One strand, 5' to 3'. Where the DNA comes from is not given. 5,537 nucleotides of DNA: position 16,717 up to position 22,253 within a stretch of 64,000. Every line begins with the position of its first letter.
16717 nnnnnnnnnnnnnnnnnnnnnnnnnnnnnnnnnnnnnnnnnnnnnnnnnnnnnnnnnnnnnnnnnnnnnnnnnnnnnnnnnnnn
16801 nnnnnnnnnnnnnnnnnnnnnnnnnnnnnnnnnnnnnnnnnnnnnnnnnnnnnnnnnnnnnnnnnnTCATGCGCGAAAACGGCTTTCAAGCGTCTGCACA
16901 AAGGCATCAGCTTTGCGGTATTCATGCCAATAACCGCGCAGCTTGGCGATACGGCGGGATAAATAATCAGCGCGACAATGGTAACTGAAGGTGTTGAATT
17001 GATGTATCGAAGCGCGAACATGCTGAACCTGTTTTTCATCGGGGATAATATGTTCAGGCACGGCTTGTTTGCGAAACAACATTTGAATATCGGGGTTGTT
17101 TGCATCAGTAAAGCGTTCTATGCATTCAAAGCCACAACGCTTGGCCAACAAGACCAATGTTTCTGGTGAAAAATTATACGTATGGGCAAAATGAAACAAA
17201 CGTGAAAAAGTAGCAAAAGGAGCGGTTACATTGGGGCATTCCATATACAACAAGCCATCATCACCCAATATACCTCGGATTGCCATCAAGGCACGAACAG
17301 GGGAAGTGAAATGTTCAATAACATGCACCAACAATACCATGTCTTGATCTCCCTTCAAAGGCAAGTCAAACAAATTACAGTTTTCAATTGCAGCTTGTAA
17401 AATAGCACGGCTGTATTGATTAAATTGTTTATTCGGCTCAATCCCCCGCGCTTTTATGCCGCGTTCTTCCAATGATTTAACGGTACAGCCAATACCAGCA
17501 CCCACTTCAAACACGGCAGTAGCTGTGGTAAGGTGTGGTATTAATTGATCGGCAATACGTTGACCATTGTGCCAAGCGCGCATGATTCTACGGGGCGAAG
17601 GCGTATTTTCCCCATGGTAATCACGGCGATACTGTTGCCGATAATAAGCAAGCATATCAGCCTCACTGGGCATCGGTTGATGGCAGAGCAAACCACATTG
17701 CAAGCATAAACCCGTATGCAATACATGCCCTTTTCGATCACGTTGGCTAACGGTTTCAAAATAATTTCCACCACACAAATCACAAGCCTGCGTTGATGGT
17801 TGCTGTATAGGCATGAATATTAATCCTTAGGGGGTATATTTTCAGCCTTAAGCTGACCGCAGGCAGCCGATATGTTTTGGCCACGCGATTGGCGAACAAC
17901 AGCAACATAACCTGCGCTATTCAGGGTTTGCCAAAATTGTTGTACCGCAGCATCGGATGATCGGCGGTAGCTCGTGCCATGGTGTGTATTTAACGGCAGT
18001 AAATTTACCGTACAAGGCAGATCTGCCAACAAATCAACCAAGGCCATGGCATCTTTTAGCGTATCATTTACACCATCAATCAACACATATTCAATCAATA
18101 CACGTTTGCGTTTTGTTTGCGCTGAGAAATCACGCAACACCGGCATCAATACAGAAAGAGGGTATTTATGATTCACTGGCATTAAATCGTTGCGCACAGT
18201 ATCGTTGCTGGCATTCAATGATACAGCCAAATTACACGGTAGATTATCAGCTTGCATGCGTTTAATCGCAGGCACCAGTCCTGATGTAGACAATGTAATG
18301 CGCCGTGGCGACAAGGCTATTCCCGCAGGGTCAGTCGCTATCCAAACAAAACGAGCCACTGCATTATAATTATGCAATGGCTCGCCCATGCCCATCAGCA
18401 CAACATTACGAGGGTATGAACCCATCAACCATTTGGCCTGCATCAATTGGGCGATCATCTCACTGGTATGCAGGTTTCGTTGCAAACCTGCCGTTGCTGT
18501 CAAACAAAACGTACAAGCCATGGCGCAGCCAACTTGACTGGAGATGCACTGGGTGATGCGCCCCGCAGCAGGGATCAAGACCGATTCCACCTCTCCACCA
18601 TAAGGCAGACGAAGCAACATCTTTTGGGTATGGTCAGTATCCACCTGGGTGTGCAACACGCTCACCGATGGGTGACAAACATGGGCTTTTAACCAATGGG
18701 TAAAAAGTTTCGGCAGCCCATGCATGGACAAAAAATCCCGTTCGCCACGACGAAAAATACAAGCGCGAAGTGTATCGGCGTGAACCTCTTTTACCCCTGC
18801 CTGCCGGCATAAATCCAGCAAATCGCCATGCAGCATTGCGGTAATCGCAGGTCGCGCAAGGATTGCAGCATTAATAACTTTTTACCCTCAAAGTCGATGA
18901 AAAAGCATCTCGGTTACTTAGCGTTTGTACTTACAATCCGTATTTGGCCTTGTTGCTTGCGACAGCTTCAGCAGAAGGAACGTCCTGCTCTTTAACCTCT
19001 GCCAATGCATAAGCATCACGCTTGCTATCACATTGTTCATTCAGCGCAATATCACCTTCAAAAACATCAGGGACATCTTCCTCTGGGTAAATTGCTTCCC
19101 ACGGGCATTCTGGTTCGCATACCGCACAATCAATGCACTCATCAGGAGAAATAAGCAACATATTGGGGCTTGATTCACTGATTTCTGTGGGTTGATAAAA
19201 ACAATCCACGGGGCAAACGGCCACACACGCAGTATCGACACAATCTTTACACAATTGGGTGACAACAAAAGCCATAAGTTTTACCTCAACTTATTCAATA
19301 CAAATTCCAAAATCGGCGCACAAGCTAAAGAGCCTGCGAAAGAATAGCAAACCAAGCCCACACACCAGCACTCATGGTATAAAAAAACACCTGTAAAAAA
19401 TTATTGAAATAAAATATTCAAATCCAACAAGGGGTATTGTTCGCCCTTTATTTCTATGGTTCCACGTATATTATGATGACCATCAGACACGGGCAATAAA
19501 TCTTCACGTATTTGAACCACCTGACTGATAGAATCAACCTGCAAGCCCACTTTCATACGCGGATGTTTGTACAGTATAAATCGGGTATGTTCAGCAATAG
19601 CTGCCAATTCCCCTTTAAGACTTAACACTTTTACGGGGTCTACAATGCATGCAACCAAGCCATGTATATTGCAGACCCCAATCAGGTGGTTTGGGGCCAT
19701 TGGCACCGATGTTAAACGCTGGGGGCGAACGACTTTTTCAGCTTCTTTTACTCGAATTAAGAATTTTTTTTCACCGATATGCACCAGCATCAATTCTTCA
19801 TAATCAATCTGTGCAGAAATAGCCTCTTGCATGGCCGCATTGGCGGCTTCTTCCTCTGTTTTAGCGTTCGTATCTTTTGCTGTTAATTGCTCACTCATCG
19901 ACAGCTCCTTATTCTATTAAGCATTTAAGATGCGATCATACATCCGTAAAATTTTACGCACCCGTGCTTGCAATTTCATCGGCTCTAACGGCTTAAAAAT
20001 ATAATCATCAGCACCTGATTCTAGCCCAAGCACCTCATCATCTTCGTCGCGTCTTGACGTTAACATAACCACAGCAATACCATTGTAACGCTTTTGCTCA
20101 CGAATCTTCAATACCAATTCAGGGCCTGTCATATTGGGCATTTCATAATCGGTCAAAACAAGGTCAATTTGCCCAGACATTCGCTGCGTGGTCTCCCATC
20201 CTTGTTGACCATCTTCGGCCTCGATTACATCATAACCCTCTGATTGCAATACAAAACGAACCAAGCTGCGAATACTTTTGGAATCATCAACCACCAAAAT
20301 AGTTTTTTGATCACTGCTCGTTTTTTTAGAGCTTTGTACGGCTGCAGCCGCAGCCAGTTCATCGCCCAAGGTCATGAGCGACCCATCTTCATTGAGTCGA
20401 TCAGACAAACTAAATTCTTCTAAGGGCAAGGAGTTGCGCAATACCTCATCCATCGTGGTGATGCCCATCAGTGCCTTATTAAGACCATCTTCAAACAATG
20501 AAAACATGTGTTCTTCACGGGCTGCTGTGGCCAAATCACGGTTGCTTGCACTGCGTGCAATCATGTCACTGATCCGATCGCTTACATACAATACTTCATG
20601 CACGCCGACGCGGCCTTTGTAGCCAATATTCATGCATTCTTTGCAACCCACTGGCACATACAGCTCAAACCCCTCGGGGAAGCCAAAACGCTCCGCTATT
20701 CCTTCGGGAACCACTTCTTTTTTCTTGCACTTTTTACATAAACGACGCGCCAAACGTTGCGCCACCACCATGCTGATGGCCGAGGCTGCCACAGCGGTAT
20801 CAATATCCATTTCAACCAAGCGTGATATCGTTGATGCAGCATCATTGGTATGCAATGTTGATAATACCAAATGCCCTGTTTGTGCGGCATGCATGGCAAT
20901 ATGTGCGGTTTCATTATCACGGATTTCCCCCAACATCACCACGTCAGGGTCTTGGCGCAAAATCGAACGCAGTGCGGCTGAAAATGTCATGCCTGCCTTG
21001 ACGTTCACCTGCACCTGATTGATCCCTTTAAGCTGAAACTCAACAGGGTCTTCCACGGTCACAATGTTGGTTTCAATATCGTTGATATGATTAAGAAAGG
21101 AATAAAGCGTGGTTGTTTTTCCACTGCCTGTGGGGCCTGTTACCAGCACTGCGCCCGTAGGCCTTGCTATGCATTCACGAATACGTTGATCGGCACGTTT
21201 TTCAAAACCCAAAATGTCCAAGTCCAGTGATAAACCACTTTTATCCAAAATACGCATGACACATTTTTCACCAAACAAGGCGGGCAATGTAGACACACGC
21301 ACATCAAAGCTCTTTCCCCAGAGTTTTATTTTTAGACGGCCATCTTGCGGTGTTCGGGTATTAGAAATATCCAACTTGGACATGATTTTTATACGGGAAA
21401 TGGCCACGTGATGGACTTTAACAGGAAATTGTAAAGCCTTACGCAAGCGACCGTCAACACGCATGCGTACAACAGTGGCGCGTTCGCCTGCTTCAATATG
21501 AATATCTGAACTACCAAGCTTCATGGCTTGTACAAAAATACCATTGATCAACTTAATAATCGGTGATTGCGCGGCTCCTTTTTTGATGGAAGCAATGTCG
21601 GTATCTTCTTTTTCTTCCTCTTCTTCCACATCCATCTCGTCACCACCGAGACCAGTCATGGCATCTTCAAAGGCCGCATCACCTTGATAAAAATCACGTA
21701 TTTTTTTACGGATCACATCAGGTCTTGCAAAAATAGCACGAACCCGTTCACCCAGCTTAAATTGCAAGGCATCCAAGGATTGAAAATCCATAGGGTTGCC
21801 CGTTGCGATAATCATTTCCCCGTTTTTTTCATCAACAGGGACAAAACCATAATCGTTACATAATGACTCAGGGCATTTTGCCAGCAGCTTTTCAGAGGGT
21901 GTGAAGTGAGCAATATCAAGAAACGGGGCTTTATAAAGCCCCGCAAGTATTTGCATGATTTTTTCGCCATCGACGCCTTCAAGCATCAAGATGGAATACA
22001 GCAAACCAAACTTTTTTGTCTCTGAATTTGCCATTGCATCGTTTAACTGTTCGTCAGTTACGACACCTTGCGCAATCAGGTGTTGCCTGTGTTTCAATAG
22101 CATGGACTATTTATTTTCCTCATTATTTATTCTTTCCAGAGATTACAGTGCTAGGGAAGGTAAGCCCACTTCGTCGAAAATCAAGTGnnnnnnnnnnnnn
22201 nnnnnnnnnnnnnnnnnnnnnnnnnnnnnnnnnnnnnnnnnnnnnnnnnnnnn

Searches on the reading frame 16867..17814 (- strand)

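Call 10: search_protein_families(library=pfam, proteins=[window:16867-17814:-], max_evalue=0.00001)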
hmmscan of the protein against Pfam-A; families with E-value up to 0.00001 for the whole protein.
window:16867-17814:- (315 aa): 3 families
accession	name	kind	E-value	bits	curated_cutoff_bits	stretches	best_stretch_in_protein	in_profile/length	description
PF13489.12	Methyltransf_23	-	8.7e-10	39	27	1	96-233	21-163/164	Methyltransferase domain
PF08241.18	Methyltransf_11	-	1.1e-08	36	21.2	1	103-190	2-94/95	Methyltransferase domain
PF08242.18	Methyltransf_12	-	8.4e-07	30.1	30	1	103-189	2-98/98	Methyltransferase domain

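Call 11: search_protein_families(library=ncbifam, proteins=[window:16867-17814:-], max_evalue=0.001)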
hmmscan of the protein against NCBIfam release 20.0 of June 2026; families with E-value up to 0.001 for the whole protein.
window:16867-17814:- (315 aa): 2 families
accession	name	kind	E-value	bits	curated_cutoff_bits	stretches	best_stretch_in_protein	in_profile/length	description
NF045667.1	MTase_DVU1556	equivalog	5.8e-07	29.2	155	1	95-191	20-119/213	DVU_1556 family methyltransferase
TIGR00452.1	TIGR00452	equivalog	0.0003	19.7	275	1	86-198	108-226/316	tRNA 5-methoxyuridine(34)/uridine 5-oxyacetic acid(34) synthase CmoB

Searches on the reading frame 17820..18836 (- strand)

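Call 10: search_protein_families(library=pfam, proteins=[window:17820-18836:-], max_evalue=0.00001)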
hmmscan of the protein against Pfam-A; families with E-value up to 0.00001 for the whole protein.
window:17820-18836:- (338 aa): 1 family
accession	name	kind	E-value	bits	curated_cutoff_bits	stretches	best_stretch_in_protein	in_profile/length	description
PF04055.27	Radical_SAM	-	3.1e-10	40.9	29.5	1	99-264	2-163/166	Radical SAM superfamily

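Call 11: search_protein_families(library=ncbifam, proteins=[window:17820-18836:-], max_evalue=0.001)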
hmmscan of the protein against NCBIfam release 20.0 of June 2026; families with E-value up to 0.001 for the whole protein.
window:17820-18836:- (338 aa): 9 families
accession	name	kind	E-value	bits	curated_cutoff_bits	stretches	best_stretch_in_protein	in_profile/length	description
TIGR00048.1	rRNA_mod_RlmN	equivalog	2.2e-97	326.2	290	1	6-333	17-346/355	dual-specificity RNA methyltransferase RlmN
NF008396.0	PRK11194.1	equivalog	8e-82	275.1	633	1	7-332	24-356/379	dual-specificity RNA methyltransferase RlmN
NF011031.0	PRK14461.1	equivalog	3.2e-70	237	601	1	14-332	26-364/372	ribosomal RNA large subunit methyltransferase N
NF011040.0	PRK14470.1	equivalog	1.2e-66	225.6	441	1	7-332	10-334/338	ribosomal RNA large subunit methyltransferase N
NF011024.0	PRK14453.1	equivalog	6.5e-64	216.4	468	1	16-332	21-343/348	23S rRNA (adenine(2503)-C(8))-methyltransferase Cfr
NF000424.4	CfrAB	exception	4.5e-63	213.7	530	1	17-330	18-337/338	Cfr family 23S rRNA (adenine(2503)-C(8))-methyltransferase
TIGR04432.1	rSAM_Cfr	equivalog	8.4e-63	212.7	550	1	21-330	24-339/341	Cfr family 23S rRNA (adenine(2503)-C(8))-methyltransferase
NF011034.0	PRK14464.1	equivalog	1.1e-49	169.1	422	1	62-333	66-330/348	RNA methyltransferase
TIGR02493.1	PFLA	equivalog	7.2e-06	25.5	231.75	1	103-283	24-198/235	pyruvate formate-lyase-activating protein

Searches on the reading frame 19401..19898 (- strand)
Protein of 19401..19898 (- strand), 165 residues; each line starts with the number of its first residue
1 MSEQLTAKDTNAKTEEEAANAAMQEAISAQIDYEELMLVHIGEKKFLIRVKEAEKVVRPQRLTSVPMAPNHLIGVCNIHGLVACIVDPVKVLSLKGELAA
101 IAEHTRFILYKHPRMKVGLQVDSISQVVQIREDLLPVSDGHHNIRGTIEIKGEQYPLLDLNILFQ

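Call 10: search_protein_families(library=pfam, proteins=[window:19401-19898:-], max_evalue=0.00001)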
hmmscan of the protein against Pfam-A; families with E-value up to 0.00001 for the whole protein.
window:19401-19898:- (165 aa): 1 family
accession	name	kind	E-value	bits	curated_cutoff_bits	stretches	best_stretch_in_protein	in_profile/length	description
PF01584.24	CheW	-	2.5e-19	69.7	23.5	1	35-164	1-134/138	CheW-like domain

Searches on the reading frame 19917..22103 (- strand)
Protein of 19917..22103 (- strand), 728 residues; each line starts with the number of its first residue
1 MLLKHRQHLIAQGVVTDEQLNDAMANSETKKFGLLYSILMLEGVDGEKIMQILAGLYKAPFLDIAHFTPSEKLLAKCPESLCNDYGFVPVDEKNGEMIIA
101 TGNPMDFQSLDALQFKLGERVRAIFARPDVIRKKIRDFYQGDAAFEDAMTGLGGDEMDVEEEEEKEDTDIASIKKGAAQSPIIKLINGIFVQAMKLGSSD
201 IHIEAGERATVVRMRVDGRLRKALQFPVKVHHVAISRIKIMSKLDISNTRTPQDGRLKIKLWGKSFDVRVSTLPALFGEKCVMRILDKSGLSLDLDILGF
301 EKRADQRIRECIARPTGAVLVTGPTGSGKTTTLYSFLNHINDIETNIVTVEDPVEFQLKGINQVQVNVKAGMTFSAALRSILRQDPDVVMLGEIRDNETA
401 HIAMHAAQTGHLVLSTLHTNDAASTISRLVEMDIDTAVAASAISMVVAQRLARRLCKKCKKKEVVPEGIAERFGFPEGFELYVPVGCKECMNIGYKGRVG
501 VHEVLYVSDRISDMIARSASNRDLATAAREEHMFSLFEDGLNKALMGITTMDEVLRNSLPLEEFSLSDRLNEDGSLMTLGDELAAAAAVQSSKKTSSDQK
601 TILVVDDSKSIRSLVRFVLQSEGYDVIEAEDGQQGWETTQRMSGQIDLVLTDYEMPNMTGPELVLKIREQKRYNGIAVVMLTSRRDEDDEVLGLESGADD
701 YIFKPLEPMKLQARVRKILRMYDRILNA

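Call 10: search_protein_families(library=pfam, proteins=[window:19917-22103:-], max_evalue=0.00001)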
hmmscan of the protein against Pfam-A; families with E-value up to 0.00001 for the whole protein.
window:19917-22103:- (728 aa): 3 families
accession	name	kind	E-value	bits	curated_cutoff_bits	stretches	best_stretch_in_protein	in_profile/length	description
PF00437.27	T2SSE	-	1.4e-134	448.9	24.9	1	179-556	5-370/370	Type II/IV secretion system protein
PF00072.30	Response_reg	-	6.4e-28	97.6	30.2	1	602-716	1-111/111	Response regulator receiver domain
PF05157.20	MshEN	-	2.8e-18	66.1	23.1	1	57-142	1-87/90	MshEN domain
